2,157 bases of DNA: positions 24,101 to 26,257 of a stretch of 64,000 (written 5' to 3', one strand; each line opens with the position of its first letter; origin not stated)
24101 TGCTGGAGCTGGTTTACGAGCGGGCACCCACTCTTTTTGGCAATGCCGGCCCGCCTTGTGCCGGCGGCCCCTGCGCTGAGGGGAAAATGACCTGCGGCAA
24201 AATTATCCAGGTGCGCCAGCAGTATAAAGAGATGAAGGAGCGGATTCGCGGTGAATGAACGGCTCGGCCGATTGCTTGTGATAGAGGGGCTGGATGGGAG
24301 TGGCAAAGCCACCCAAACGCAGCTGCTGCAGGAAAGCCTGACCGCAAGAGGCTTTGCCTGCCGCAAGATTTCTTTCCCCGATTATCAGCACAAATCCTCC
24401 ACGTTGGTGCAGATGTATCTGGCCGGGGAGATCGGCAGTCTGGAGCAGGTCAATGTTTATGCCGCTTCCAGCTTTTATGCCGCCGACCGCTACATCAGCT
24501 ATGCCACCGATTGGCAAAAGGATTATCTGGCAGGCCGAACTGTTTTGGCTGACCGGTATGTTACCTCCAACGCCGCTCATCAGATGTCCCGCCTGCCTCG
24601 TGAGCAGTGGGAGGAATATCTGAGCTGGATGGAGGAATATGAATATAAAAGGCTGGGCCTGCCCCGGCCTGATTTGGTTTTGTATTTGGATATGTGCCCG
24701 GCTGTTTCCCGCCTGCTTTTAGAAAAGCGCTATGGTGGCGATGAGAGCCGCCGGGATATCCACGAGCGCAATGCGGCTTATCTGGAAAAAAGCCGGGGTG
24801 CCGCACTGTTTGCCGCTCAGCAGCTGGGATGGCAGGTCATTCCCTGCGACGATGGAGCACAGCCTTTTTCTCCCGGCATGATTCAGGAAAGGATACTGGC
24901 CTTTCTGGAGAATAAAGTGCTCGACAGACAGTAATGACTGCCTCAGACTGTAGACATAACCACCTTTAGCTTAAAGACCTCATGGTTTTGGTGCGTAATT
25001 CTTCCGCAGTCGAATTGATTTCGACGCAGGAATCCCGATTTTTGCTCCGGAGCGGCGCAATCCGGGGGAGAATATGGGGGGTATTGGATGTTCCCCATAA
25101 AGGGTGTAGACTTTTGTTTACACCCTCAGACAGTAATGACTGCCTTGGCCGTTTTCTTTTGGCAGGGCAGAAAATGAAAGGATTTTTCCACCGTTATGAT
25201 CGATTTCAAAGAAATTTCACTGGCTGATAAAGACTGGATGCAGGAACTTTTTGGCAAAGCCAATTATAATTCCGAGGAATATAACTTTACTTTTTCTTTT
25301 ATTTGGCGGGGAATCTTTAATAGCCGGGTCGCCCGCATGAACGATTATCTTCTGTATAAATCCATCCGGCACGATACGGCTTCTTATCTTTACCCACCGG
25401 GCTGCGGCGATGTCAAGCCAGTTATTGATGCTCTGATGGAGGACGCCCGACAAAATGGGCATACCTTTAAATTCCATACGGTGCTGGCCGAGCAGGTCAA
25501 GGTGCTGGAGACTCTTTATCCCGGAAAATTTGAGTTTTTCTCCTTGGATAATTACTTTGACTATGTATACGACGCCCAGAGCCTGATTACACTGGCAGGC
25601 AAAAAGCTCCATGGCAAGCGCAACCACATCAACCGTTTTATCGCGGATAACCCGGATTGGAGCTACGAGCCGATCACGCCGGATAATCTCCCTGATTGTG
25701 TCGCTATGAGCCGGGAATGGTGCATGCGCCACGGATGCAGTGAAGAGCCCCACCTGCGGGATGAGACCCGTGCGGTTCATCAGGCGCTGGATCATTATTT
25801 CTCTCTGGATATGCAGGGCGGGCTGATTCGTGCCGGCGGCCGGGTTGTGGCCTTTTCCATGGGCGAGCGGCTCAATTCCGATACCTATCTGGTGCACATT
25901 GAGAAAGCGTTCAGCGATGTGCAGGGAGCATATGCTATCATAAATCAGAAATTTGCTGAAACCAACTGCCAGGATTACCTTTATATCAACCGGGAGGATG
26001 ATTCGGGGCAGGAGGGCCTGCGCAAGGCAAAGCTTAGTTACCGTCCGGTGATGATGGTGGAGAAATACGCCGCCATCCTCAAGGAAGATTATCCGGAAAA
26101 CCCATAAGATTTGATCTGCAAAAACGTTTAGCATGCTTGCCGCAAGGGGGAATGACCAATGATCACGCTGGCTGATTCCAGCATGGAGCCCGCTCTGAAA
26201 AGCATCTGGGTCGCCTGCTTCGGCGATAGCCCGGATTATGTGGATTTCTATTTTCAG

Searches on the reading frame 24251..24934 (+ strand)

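Call 45: search_protein_families(library=pfam, proteins=[window:24251-24934:+], max_evalue=0.00001)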
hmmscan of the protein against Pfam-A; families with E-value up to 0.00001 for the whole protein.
window:24251-24934:+ (227 aa): 2 families
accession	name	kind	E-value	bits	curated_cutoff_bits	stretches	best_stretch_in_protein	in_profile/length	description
PF02223.23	Thymidylate_kin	-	7.6e-19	68.6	27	1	11-197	1-172/185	Thymidylate kinase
PF01712.25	dNK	-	7.2e-08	32.9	27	1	9-165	1-148/203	Deoxynucleoside kinase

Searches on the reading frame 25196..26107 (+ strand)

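Call 45: search_protein_families(library=pfam, proteins=[window:25196-26107:+], max_evalue=0.00001)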
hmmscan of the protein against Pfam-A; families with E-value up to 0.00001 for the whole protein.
window:25196-26107:+ (303 aa): 1 family
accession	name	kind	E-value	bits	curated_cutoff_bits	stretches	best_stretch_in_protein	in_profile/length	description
PF09924.15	LPG_synthase_C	-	1.9e-53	181.9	27.5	1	27-293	9-297/298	Phosphatidylglycerol lysyltransferase, C-terminal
